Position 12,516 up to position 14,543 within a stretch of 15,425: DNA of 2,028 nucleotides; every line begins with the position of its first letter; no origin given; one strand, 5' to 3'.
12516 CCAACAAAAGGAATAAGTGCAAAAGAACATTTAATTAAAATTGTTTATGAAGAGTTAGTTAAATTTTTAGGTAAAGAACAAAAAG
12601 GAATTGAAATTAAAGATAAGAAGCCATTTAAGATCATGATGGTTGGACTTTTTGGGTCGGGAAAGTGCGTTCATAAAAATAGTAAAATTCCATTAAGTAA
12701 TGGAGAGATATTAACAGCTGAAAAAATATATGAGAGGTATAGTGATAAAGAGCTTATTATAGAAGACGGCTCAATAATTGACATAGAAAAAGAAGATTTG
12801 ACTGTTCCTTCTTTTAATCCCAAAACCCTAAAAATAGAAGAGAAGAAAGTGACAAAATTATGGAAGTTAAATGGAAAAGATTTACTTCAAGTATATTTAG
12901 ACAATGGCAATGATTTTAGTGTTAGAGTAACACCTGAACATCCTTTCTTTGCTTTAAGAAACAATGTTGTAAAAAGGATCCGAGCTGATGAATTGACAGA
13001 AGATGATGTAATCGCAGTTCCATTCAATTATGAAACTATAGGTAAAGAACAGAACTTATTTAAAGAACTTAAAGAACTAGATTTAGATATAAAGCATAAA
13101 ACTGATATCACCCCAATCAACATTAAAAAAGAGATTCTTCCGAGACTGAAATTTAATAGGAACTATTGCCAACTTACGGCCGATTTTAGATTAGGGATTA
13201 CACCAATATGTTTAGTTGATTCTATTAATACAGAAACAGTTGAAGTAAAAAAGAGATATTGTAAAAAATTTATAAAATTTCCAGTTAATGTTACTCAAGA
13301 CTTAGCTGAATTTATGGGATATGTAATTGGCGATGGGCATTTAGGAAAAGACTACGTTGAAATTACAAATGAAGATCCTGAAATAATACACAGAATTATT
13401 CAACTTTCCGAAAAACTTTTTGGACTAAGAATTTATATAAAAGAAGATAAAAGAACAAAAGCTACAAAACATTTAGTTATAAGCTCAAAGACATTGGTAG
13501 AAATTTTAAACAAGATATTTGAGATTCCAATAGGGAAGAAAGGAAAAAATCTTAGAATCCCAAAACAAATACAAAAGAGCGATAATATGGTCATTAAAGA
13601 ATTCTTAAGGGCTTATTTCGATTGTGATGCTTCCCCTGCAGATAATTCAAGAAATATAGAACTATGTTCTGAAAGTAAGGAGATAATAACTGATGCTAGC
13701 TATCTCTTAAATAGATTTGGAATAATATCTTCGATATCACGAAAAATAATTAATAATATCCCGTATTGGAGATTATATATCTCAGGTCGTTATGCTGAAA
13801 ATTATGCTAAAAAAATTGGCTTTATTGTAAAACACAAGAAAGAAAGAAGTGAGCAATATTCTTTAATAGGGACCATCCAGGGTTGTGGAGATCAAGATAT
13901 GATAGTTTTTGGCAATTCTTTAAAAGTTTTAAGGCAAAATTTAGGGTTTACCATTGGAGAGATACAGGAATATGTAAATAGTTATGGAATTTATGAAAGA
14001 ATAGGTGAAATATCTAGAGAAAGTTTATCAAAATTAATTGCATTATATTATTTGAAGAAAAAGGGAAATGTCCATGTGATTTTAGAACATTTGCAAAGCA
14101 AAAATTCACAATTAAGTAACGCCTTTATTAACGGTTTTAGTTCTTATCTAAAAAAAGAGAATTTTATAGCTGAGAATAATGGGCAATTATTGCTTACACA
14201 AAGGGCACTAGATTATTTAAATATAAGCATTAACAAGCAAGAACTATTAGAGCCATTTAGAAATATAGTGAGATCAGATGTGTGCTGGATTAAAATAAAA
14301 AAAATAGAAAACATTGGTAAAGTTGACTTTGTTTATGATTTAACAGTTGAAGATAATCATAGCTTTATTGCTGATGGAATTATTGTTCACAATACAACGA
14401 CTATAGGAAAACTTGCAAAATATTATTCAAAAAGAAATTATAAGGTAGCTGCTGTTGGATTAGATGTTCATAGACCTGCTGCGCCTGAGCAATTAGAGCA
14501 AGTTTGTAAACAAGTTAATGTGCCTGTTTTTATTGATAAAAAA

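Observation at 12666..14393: Complete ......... intein splitting the P-loop of the essential SRP54 GTPase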

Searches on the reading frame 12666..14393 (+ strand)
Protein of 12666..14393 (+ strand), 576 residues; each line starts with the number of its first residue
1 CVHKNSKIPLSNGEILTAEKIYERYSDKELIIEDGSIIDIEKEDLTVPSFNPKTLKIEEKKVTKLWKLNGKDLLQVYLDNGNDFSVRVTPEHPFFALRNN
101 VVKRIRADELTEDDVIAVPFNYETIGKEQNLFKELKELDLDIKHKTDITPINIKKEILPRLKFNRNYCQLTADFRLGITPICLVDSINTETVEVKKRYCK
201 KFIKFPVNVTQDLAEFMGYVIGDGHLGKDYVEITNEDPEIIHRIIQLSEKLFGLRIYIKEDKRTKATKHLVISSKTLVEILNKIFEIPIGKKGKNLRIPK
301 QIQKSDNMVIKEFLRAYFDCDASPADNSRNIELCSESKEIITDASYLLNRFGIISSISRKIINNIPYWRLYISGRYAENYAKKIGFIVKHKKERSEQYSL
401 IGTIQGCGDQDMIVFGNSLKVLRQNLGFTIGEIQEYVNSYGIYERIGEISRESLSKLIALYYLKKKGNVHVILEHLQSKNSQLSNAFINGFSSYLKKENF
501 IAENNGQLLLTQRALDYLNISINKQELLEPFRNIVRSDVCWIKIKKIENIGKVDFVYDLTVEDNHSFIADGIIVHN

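Call 6: search_protein_families(library=pfam, proteins=[window:12666-14393:+], max_evalue=0.1)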
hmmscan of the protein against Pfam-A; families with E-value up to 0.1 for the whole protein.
window:12666-14393:+ (576 aa): 5 families
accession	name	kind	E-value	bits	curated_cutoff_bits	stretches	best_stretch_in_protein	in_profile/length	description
PF14890.11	Intein_splicing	-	9.8e-30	103.8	35.8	1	33-576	17-155/155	Intein splicing domain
PF14528.11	LAGLIDADG_3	-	2.6e-22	79.3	22.5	2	310-385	3-82/82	LAGLIDADG-like domain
PF07591.16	PT-HINT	-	0.0025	18.5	27.7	0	47-114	20-85/137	Pretoxin HINT domain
PF11603.13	Sir1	-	0.03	15.2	24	0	27-79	4-55/120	Sir1, ORC-binding domain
PF05204.19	Hom_end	-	0.07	13.7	21.1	0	217-266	19-70/110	Homing endonuclease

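Call 7: search_protein_families(library=ncbifam, proteins=[window:12666-14393:+], max_evalue=0.1)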
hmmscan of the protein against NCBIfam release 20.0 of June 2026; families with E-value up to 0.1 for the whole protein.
window:12666-14393:+ (576 aa): 11 families
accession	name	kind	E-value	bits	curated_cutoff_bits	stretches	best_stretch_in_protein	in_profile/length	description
NF011418.0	PRK14845.1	equivalog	3.3e-38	131.1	756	1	1-576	24-474/1049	translation initiation factor IF-2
NF011287.0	PRK14698.1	equivalog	6.1e-32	110.6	1238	1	194-376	375-552/1017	V-type ATP synthase subunit A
NF011491.0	PRK14898.1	equivalog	4.9e-27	94.3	783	2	33-436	113-461/860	DNA-directed RNA polymerase subunit A''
NF045703.1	rSAM_Tes_intein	exception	7.8e-23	80.2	1700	1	43-391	202-551/1040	tetraether lipid synthase Tes, intein-containing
NF005852.0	PRK07773.1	equivalog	4.6e-21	74.8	780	3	532-576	783-826/886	replicative DNA helicase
NF038098.1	GyrA_w_intein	exception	1.1e-15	56.7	1850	2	183-399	209-426/1232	intein-containing DNA gyrase subunit A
TIGR01445.1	intein_Nterm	domain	2.6e-11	44.4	24.5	1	1-95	1-82/83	intein N-terminal splicing region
TIGR01443.1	intein_Cterm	domain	1.6e-10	40.9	15.6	1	555-576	1-23/24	intein C-terminal splicing region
NF011303.0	PRK14715.1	equivalog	2e-10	38.5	1585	1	15-391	913-1315/1627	DNA-directed DNA polymerase II large subunit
NF038162.1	RtcB_rel_intein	exception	5.5e-10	37.9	1150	2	455-576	453-578/961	intein-containing RtcB family protein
NF011302.0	PRK14714.1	equivalog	3.1e-09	34.9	1791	2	2-137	933-1069/1350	DNA-directed DNA polymerase II large subunit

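Call 12: find_homologous_proteins(query=window:12666-14393:+, max_evalue=0.00001)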
Query window:12666-14393:+ (576 aa): 44 proteins with E <= 0.00001 among 8000 candidates.
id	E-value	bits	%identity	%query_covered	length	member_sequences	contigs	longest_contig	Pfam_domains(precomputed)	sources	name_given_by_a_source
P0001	2.9e-161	556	47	100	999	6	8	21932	PF02881.25,PF14528.12,PF00448.29,PF14890.12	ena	-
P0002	1.3e-160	554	50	100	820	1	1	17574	PF02881.25,PF14528.12,PF14890.12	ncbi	ncbi:MAG: LAGLIDADG family homing endonuclease, partial [Nanoarchaeota archaeon]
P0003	7.6e-156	538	47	100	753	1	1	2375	PF14528.12,PF00448.29,PF14890.12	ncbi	ncbi:MAG: LAGLIDADG family homing endonuclease, partial [Candidatus Nanoarchaeia archaeon]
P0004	8.6e-155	535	48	100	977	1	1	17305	PF02881.25,PF14528.12,PF00448.29,PF14890.12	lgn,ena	-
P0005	1.1e-154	534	45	100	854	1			PF02881.25,PF14528.12,PF00448.29,PF14890.12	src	-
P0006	1.7e-154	534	57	77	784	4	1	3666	PF02978.27,PF14528.12,PF00448.29,PF14890.12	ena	-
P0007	2.4e-154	533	47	100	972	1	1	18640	PF02881.25,PF14528.12,PF00448.29,PF14890.12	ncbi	-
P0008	9.0e-154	531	51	100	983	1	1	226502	PF02881.25,PF02978.27,PF14528.12,PF00448.29,PF14890.12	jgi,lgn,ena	-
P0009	2.9e-148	513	46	100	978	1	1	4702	PF02881.25,PF02978.27,PF14528.12,PF00448.29,PF14890.12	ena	-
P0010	3.6e-145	503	46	100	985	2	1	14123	PF14528.12,PF00448.29,PF14890.12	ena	-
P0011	1.0e-141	491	46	100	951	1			PF02881.25,PF02978.27,PF14528.12,PF00448.29,PF14890.12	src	-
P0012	7.3e-138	479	46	100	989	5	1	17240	PF02881.25,PF02978.27,PF01656.30,PF14528.12,PF00448.29,PF14890.12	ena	-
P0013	1.3e-135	471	49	83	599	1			PF02881.25,PF14528.12,PF14890.12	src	-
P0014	1.4e-135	471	45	100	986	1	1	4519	PF02881.25,PF02978.27,PF01656.30,PF14528.12,PF00448.29,PF14890.12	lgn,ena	-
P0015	3.6e-134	467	44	100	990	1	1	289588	PF02881.25,PF02978.27,PF01656.30,PF14528.12,PF00448.29,PF14890.12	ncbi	-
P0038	2.7e-16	77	26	64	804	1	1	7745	PF08423.18,PF14528.12,PF00154.28,PF21096.3,PF27531.1,PF14890.12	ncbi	-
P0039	4.8e-15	73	34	34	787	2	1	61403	PF14528.12,PF00154.28,PF21096.3,PF14890.12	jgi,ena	-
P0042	6.6e-12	63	30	34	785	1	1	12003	PF14528.12,PF00154.28,PF14890.12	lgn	-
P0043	1.6e-10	58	34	19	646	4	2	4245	PF02881.25,PF02978.27,PF00448.29,PF14890.12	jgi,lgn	jgi:signal recognition particle subunit SRP54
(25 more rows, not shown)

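Call 19: search_solved_structures(query=window:12666-14393:+, show_alignments=2, max_evalue=0.001)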
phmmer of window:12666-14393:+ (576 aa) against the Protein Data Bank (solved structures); distinct sequences matched with E-value up to 0.001: 18.
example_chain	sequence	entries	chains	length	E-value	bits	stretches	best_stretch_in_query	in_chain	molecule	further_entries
7qsu_A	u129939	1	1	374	9.4e-27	97.1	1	201-376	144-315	V-ATPase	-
7qss_A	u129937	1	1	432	2.2e-26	95.9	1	201-376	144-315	V-type ATP synthase alpha chain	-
7qst_A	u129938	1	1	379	6.2e-17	64.6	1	203-360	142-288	V-type ATP synthase subunit A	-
2cw7_A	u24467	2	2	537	1.6e-13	53.4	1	33-138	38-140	Endonuclease PI-PkoII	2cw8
1dq3_A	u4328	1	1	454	2.9e-12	49.2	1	6-116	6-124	ENDONUCLEASE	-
2jmz_A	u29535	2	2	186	1.9e-09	39.9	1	9-125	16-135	Hypothetical protein MJ0781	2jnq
6rpq_A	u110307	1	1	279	2.1e-09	39.8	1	39-120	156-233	Ubiquitin-like protein SMT3,1108aa long hypothetical cell division control protein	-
6rpp_A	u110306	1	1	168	1.2e-08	37.3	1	7-117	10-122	Cell division control protein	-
1mi8_A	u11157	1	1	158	4.8e-07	32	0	528-575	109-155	DnaB intein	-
5o9j_A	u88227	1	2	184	2.4e-06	29.7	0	19-118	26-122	Transcription initiation factor IIB,Transcription initiation factor IIB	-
5o9i_A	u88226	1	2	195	5.9e-06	28.4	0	21-131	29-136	Transcription initiation factor IIB,Transcription initiation factor IIB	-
8ubs_A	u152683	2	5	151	4.6e-05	25.5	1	13-120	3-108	NrdJ-1 | Nrdj-1 intein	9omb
2lqm_A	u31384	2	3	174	0.00016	23.7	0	17-116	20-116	Pho radA intein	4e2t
6frh_A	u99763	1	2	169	0.00022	23.2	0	527-575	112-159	Replicative DNA helicase,Replicative DNA helicase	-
6frg_A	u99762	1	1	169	0.00022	23.2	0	527-575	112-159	Replicative DNA helicase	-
4e2u_A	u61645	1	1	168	0.00029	22.8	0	17-117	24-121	Pho radA intein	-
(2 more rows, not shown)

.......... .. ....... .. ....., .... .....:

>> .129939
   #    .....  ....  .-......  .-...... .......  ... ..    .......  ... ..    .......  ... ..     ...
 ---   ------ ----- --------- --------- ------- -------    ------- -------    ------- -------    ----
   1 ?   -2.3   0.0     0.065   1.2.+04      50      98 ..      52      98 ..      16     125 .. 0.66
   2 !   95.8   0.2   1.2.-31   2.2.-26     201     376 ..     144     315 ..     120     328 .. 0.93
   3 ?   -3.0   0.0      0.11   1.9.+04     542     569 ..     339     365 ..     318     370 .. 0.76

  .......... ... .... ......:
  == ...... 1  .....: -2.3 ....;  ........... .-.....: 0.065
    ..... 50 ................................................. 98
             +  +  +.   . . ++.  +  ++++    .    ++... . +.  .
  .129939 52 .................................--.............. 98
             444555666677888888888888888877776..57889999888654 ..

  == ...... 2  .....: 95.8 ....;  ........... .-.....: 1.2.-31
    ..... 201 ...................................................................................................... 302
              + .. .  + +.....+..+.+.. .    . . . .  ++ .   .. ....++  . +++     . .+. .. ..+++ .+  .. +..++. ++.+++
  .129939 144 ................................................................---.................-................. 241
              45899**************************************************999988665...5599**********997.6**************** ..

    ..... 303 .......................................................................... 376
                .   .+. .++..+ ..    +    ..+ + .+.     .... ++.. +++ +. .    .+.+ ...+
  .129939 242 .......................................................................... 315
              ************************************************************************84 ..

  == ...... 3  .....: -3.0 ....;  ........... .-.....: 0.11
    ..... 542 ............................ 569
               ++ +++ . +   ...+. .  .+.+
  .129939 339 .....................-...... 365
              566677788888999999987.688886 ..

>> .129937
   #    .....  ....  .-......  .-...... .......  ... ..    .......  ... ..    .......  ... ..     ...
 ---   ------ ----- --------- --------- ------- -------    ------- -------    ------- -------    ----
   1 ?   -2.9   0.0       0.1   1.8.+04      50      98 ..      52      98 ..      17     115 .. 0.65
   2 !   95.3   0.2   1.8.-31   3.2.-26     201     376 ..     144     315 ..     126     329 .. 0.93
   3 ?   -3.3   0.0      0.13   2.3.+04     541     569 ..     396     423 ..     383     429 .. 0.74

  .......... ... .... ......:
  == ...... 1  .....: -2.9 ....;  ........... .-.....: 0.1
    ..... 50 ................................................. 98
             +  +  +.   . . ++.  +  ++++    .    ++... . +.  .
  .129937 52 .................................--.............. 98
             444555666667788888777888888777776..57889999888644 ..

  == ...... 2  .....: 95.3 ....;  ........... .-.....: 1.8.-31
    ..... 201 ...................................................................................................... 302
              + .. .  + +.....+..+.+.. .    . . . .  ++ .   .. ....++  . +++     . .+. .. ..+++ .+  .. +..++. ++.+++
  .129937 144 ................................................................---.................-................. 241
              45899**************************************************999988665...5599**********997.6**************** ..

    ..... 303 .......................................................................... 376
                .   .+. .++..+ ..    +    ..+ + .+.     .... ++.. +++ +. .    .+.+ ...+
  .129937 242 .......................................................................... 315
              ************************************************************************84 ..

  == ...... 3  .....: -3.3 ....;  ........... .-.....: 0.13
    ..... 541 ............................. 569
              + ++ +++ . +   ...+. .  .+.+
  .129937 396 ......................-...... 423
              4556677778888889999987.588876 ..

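Call 37: find_related_loci(query=A1, collection=genome_contigs, flank=3000)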
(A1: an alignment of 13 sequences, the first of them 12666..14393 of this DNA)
Query A1 (576 aa) in genome_contigs; peptide patterns used: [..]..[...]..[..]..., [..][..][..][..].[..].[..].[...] (x = any residue, [..] = any of these).
421 stretches matched a pattern; 342 encode a relative of the query (tblastn E <= 1e-3); the best 80 are kept; 79 distinct loci.
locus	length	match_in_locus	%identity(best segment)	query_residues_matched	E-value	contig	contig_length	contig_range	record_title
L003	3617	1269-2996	90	1-576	0e+0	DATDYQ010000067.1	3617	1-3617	MAG TPA_asm: Candidatus Nanoarchaeia archaeon isolate SMAG_U8169 k141_1652424, whole genome shotgun sequence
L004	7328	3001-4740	64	1-576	0e+0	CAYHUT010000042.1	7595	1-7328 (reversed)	MAG TPA_asm: Candidatus Woesearchaeota archaeon isolate ERP119705_co15_514 genome assembly, contig: NODE_12056_length_75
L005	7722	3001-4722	61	1-576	0e+0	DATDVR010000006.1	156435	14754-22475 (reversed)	MAG TPA_asm: Candidatus Nanoarchaeia archaeon isolate SMAG_U8089 k141_1291258, whole genome shotgun sequence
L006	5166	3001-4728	59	1-576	0e+0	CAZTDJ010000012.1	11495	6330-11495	MAG TPA_asm: Candidatus Woesearchaeota archaeon isolate binchicken_co125_1099 genome assembly, contig: NODE_11484_length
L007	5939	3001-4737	59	1-576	0e+0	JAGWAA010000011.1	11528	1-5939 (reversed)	Candidatus Woesearchaeota archaeon isolate RIFOXYA1_FULL_29_14 rifoxya1_full_scaffold_1894, whole genome shotgun sequenc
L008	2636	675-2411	56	1-576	0e+0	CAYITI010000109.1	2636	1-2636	MAG TPA_asm: Candidatus Woesearchaeota archaeon isolate ERP119705_co6_993 genome assembly, contig: NODE_85748_length_263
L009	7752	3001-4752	51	1-576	3e-177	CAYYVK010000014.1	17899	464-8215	MAG TPA_asm: uncultured archaeon isolate SRP104967_co1_67 genome assembly, contig: NODE_1047_length_17899_cov_53.800941,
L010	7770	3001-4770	51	1-576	2e-173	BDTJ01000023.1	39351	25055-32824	Archaeon BMS3Abin17 DNA, contig: NODE_8, whole genome shotgun sequence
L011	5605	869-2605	50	1-576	1e-173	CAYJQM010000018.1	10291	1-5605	MAG TPA_asm: uncultured archaeon isolate ERP125453_co1_281 genome assembly, contig: NODE_7582_length_10291_cov_5.542986,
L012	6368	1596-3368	49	1-576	1e-170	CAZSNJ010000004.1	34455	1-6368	MAG TPA_asm: Candidatus Woesearchaeota archaeon isolate SRP260945_co4_228 genome assembly, contig: NODE_119_length_34455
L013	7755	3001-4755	52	1-576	5e-169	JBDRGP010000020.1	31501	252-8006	MAG: Candidatus Woesearchaeota archaeon isolate MEGAHIT-group-1.443 k141_13559484, whole genome shotgun sequence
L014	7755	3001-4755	50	1-576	1e-167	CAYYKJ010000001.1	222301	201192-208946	MAG TPA_asm: uncultured archaeon isolate SRP141376_co1_226 genome assembly, contig: NODE_70_length_222301_cov_12.963900,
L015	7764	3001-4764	50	1-576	5e-168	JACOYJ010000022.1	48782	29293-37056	MAG: Candidatus Pacearchaeota archaeon isolate NC_groundwater_176_Ag_S-0.1um_34_9 S4_GD2017_2_S1_scaffold_370, whole gen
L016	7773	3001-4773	50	1-576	3e-167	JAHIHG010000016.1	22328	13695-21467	MAG: Nanoarchaeota archaeon isolate KR11_N3.mb.40 KR11_N3.mb.40_k141_30322, whole genome shotgun sequence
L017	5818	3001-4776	48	1-576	5e-167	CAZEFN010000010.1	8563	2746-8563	MAG TPA_asm: Candidatus Woesearchaeota archaeon isolate SRP118108_co2_391 genome assembly, contig: k141_984944, whole ge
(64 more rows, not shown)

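Call 46: predict_structure(alignment_id=A1)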
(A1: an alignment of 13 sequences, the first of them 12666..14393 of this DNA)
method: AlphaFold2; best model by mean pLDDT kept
length: 576 residues; sequences in the alignment: 13
mean_pLDDT: 87.9   pTM: 0.84
mean pLDDT of the five models: 87.9, 86.9, 86.7, 86.7, 85.3
residues with pLDDT >= 90: 292; 70-90: 248; 50-70: 30; < 50: 6
segments of 3 or more residues with pLDDT < 50: 147-152
pLDDT, mean of each block of 10 residues (from residue 1): 92 91 92 93 92 90 92 87 78 85 90 88 85 95 67 63 84 87 86 92 96 98 95 95 97 95 86 97 96 91 94 96 88 93 90 86 89 90 94 92 73 85 89 88 89 91 88 81 59 83 80 86 79 88 89 92 87 83
secondary structure, 60 per line:
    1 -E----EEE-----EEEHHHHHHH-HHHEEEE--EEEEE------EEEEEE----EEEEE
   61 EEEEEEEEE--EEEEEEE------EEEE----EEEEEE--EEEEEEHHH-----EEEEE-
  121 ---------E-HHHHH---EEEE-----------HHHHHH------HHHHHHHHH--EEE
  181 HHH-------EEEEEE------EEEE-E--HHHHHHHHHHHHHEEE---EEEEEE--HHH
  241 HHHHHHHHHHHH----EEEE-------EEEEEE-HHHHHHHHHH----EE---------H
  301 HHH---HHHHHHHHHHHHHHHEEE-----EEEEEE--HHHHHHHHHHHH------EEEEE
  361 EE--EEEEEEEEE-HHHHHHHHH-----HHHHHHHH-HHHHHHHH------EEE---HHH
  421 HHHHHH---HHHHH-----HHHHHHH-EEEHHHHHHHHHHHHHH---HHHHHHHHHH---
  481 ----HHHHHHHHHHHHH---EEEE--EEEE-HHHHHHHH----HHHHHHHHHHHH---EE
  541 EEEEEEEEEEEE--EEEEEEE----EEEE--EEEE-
elements in order: E7-9 E15-17 H18-24 E29-32 E35-39 E46-51 E56-69 E72-78 E85-88 E93-98 E101-106 E115-119 H132-136 E140-143 H155-160 H167-175 E178-180 E191-196 E203-206 H211-223 E224-226 E230-235 H238-252 E257-260 E268-273 H275-284 H300-303 H307-321 E322-324 E330-335 H338-349 E356-362 E365-373 H375-383 H389-396 H398-405 E412-414 H418-426 H430-434 H440-446 E448-450 H451-464 H468-477 H485-497 E501-504 E507-510 H512-519 H524-535 E539-552 E555-561 E566-569 E572-575
